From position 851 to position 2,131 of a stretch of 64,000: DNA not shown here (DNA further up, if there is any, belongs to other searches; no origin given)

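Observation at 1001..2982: Overlapping pair: ThiI/MnmA-like PP-loop ATPase with an extra Cys cluster plus an AmmeMemoRadiSam-type radical SAM enzyme, without AMMECR1/MEMO partners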

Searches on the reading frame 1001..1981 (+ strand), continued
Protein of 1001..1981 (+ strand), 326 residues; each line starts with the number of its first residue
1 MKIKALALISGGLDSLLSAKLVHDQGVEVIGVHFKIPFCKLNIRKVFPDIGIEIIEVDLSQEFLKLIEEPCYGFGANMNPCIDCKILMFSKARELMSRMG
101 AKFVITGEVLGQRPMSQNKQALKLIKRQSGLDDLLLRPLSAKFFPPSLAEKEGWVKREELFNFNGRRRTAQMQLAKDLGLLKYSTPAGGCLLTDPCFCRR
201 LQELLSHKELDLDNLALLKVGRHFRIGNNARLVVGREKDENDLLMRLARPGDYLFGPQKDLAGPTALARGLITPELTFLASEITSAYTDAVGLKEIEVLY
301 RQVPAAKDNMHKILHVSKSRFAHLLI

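Call 30: search_protein_families(library=pfam, proteins=[P0156, P0225, P0203, P0241, P0255, P0221, P0173, P0121, P0122, P0126], max_evalue=0.001)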
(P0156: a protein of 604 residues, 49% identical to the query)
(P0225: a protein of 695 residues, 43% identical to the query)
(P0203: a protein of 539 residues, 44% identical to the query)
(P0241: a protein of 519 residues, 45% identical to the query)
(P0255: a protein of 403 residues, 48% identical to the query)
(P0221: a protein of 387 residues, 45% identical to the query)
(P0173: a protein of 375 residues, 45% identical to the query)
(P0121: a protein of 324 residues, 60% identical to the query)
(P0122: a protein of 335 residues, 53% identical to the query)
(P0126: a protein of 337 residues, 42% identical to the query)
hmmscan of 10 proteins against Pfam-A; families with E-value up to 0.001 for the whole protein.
P0156 (604 aa): 5 families
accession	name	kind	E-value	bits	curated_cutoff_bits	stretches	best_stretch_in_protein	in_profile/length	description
PF00551.24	Formyl_trans_N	-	1.1e-34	120.1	26.1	1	308-482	4-178/181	Formyl transferase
PF02911.23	Formyl_trans_C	-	3.3e-13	50.1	21.1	1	512-565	1-50/100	Formyl transferase, C-terminal domain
PF18297.6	NFACT-R_2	-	1.2e-10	41.9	26.9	1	225-302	1-74/104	NFACT protein RNA binding domain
PF02568.20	ThiI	-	8.6e-10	39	20.5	1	7-143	5-144/197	Thiamine biosynthesis protein (ThiI)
PF03054.22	tRNA_Me_trans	-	5.9e-07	29.8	20.6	1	9-113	4-127/202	tRNA methyl transferase HUP domain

P0225 (695 aa): 4 families
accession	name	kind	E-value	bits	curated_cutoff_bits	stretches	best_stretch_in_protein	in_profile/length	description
PF00902.23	TatC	-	3.7e-59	200.5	25.1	1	431-644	2-205/208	Sec-independent protein translocase protein (TatC)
PF18297.6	NFACT-R_2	-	1.4e-17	64.2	26.9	1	235-314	1-80/104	NFACT protein RNA binding domain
PF02568.20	ThiI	-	6.2e-08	32.9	20.5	1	10-154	5-146/197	Thiamine biosynthesis protein (ThiI)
PF03054.22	tRNA_Me_trans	-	2e-05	24.8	20.6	1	13-121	5-126/202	tRNA methyl transferase HUP domain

P0203 (539 aa): 7 families
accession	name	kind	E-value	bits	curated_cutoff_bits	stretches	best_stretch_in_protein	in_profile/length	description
PF13419.12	HAD_2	-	7.8e-36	124.3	23.8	1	7-184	2-178/178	Haloacid dehalogenase-like hydrolase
PF00702.32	Hydrolase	-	7.5e-26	92.1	26.4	1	4-178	2-191/191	haloacid dehalogenase-like hydrolase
PF18297.6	NFACT-R_2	-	2.9e-16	59.9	26.9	1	438-537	1-103/104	NFACT protein RNA binding domain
PF13242.12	Hydrolase_like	-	6.8e-14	52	22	1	141-204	4-73/75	HAD-hyrolase-like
PF12710.13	HAD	-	5e-13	50.3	27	1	6-172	1-186/189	haloacid dehalogenase-like hydrolase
PF02568.20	ThiI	-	5.2e-06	26.6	20.5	1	219-338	5-129/197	Thiamine biosynthesis protein (ThiI)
PF03054.22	tRNA_Me_trans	-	3.5e-05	24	20.6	1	221-333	4-135/202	tRNA methyl transferase HUP domain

P0241 (519 aa): 6 families
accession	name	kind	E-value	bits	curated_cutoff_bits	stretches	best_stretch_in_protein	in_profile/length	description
PF18297.6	NFACT-R_2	-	3.6e-11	43.6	26.9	1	434-513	1-76/104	NFACT protein RNA binding domain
PF02568.20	ThiI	-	6.6e-08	32.8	20.5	1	215-351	5-144/197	Thiamine biosynthesis protein (ThiI)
PF03054.22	tRNA_Me_trans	-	3.3e-06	27.3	20.6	1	218-323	5-129/202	tRNA methyl transferase HUP domain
PF00702.32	Hydrolase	-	7.7e-06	26.9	26.4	1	6-144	4-157/191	haloacid dehalogenase-like hydrolase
PF24167.1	DUF7411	-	2.3e-05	24.5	28.7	1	217-276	4-63/194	Family of unknown function (DUF7411)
PF06508.19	QueC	-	0.00068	19.6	22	0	216-271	2-60/210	Queuosine biosynthesis protein QueC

P0255 (403 aa): 5 families
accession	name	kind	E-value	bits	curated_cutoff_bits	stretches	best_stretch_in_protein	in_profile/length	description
PF02568.20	ThiI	-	4.3e-10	40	20.5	1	14-158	2-144/197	Thiamine biosynthesis protein (ThiI)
PF03054.22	tRNA_Me_trans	-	1.1e-09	38.7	20.6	1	19-127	4-126/202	tRNA methyl transferase HUP domain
PF18297.6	NFACT-R_2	-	4.4e-09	36.9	26.9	1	240-286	1-49/104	NFACT protein RNA binding domain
PF00764.25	Arginosuc_synth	-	2.7e-07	31.2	27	1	21-87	5-71/162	Arginosuccinate synthase N-terminal HUP domain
PF06508.19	QueC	-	1.1e-05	25.5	22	1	18-78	2-61/210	Queuosine biosynthesis protein QueC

P0221 (387 aa): 3 families
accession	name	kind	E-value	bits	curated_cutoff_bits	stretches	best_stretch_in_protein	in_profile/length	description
PF18297.6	NFACT-R_2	-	2.2e-21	76.4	26.9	1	275-369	1-97/104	NFACT protein RNA binding domain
PF02568.20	ThiI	-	5.9e-09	36.3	20.5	0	129-192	84-144/197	Thiamine biosynthesis protein (ThiI)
PF05670.18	NFACT-R_1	-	0.0003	21.7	29.8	1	285-353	12-87/112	NFACT protein RNA binding domain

P0173 (375 aa): 3 families
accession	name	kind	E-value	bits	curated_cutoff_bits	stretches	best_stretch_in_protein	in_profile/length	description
PF18297.6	NFACT-R_2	-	1.9e-11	44.5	26.9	1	225-318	1-93/104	NFACT protein RNA binding domain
PF03054.22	tRNA_Me_trans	-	1.2e-09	38.5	20.6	1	5-111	3-126/202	tRNA methyl transferase HUP domain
PF02568.20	ThiI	-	1.6e-09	38.1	20.5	1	4-142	5-144/197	Thiamine biosynthesis protein (ThiI)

P0121 (324 aa): 3 families
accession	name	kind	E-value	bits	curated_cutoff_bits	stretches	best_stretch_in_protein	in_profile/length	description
PF18297.6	NFACT-R_2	-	7.7e-16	58.6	26.9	1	219-317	1-98/104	NFACT protein RNA binding domain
PF02568.20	ThiI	-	3.8e-09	36.9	20.5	1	3-137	6-144/197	Thiamine biosynthesis protein (ThiI)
PF03054.22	tRNA_Me_trans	-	7.7e-06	26.1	20.6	1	4-111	4-131/202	tRNA methyl transferase HUP domain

P0122 (335 aa): 3 families
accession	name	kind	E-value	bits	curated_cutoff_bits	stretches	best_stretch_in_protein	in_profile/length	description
PF18297.6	NFACT-R_2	-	4.9e-20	72.1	26.9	1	230-334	1-104/104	NFACT protein RNA binding domain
PF02568.20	ThiI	-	2.8e-11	43.8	20.5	1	3-148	5-144/197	Thiamine biosynthesis protein (ThiI)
PF03054.22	tRNA_Me_trans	-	1.2e-07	32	20.6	1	5-117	4-126/202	tRNA methyl transferase HUP domain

P0126 (337 aa): 5 families
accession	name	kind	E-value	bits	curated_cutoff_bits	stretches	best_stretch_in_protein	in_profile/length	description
PF18297.6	NFACT-R_2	-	2.8e-18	66.4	26.9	1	232-332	1-100/104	NFACT protein RNA binding domain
PF02568.20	ThiI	-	2.3e-13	50.6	20.5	1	6-150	4-144/197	Thiamine biosynthesis protein (ThiI)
PF03054.22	tRNA_Me_trans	-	1.9e-12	47.7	20.6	1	7-133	2-140/202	tRNA methyl transferase HUP domain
PF24167.1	DUF7411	-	0.00013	22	28.7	0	7-77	2-65/194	Family of unknown function (DUF7411)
PF06508.19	QueC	-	0.00036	20.6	22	1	7-71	1-61/210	Queuosine biosynthesis protein QueC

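Call 33: predict_structure(alignment_id=A2)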
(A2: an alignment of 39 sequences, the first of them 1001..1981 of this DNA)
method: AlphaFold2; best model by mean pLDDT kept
length: 326 residues; sequences in the alignment: 39
mean_pLDDT: 88.4   pTM: 0.83
mean pLDDT of the five models: 88.4, 87.2, 86.8, 86.1, 82.3
residues with pLDDT >= 90: 186; 70-90: 122; 50-70: 18; < 50: 0
segments of 3 or more residues with pLDDT < 50: none
pLDDT, mean of each block of 10 residues (from residue 1): 88 86 94 87 74 89 92 79 91 94 86 68 91 92 90 94 78 86 67 86 90 90 90 93 94 94 94 96 94 91 94 93 92
secondary structure, 60 per line:
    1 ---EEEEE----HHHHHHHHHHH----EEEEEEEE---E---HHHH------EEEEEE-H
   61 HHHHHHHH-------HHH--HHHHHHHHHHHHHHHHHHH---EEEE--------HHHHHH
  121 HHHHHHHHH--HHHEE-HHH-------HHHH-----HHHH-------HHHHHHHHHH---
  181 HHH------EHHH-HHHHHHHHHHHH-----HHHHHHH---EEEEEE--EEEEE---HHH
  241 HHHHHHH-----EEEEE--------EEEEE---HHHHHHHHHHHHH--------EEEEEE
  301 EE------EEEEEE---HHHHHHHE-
elements in order: E4-8 H13-23 E28-35 H43-46 E53-58 H60-68 H81-99 E103-106 H115-129 H148-151 H157-160 H168-177 H195-206 H212-218 E222-227 E230-234 H238-247 E253-257 E266-270 H274-286 E295-302 E309-314 H318-324

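Call 37: fold_search(model_id=the predicted structure, library=pdb)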
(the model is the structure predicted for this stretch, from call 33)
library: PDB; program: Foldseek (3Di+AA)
matches with E <= 10: 1845; with E <= 0.001: 127
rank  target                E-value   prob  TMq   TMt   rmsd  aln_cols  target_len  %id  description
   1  2hma                  6.0e-08  1.00  0.37  0.34  20.4       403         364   15  The Crystal Structure of tRNA (5-Methylaminomethyl-2-Thiouridylate)-Methyltransferase TrmU from Streptococcus pneumoniae (released 2006-08-08)
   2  1vl2_B                2.4e-07  1.00  0.38  0.32  15.7       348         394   13  Crystal structure of Argininosuccinate synthase (TM1780) from Thermotoga maritima at 1.65 A resolution (released 2004-08-17)
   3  1vl2_C                2.4e-07  1.00  0.37  0.31  15.9       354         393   12  Crystal structure of Argininosuccinate synthase (TM1780) from Thermotoga maritima at 1.65 A resolution (released 2004-08-17)
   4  1vl2_A                3.6e-07  1.00  0.37  0.31  16.4       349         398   12  Crystal structure of Argininosuccinate synthase (TM1780) from Thermotoga maritima at 1.65 A resolution (released 2004-08-17)
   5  1vl2_D                4.0e-07  1.00  0.38  0.32  15.9       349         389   12  Crystal structure of Argininosuccinate synthase (TM1780) from Thermotoga maritima at 1.65 A resolution (released 2004-08-17)
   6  2nz2                  4.2e-07  1.00  0.38  0.32  15.9       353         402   14  Crystal structure of human argininosuccinate synthase in complex with aspartate and citrulline (released 2006-12-05)
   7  2c5s                  1.1e-06  1.00  0.39  0.34   7.5       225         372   18  Crystal structure of Bacillus anthracis ThiI, a tRNA-modifying enzyme containing the predicted RNA-binding THUMP domain (released 2005-11-30)
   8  5h3w_A                1.6e-06  1.00  0.29  0.37  17.4       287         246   14  The structure of the C-terminal of the fibronectin/fibrinogen-binding protein from Streptococcus suis (FBPS) (released 2016-11-16)
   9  5h3w_B                1.8e-06  1.00  0.29  0.37  20.3       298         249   13  The structure of the C-terminal of the fibronectin/fibrinogen-binding protein from Streptococcus suis (FBPS) (released 2016-11-16)
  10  7k5z_D                1.8e-06  1.00  0.36  0.31  15.8       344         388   15  Crystal Structure of Argininosuccinate synthase from Legionella pneumophila Philadelphia 1 in complex with ANPPNP and  (released 2020-09-30)
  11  7k5z_B                2.1e-06  1.00  0.37  0.32  14.9       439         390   12  Crystal Structure of Argininosuccinate synthase from Legionella pneumophila Philadelphia 1 in complex with ANPPNP and  (released 2020-09-30)
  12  7k5z_A                3.0e-06  1.00  0.37  0.32  15.6       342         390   15  Crystal Structure of Argininosuccinate synthase from Legionella pneumophila Philadelphia 1 in complex with ANPPNP and  (released 2020-09-30)
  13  5unm_C                3.4e-06  1.00  0.39  0.50   4.4       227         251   17  LarE, a sulfur transferase involved in synthesis of the cofactor for lactate racemase, substrate free form with flexib (released 2017-08-23)
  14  4kr6_A                3.8e-06  1.00  0.42  0.36   6.7       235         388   21  Crystal structure of a 4-thiouridine synthetase - RNA complex (released 2014-04-23)
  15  2deu_A                4.0e-06  1.00  0.33  0.30  19.4       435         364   14  Cocrystal structure of an RNA sulfuration enzyme MnmA and tRNA-Glu in the adenylated intermediate state (released 2006-08-15)
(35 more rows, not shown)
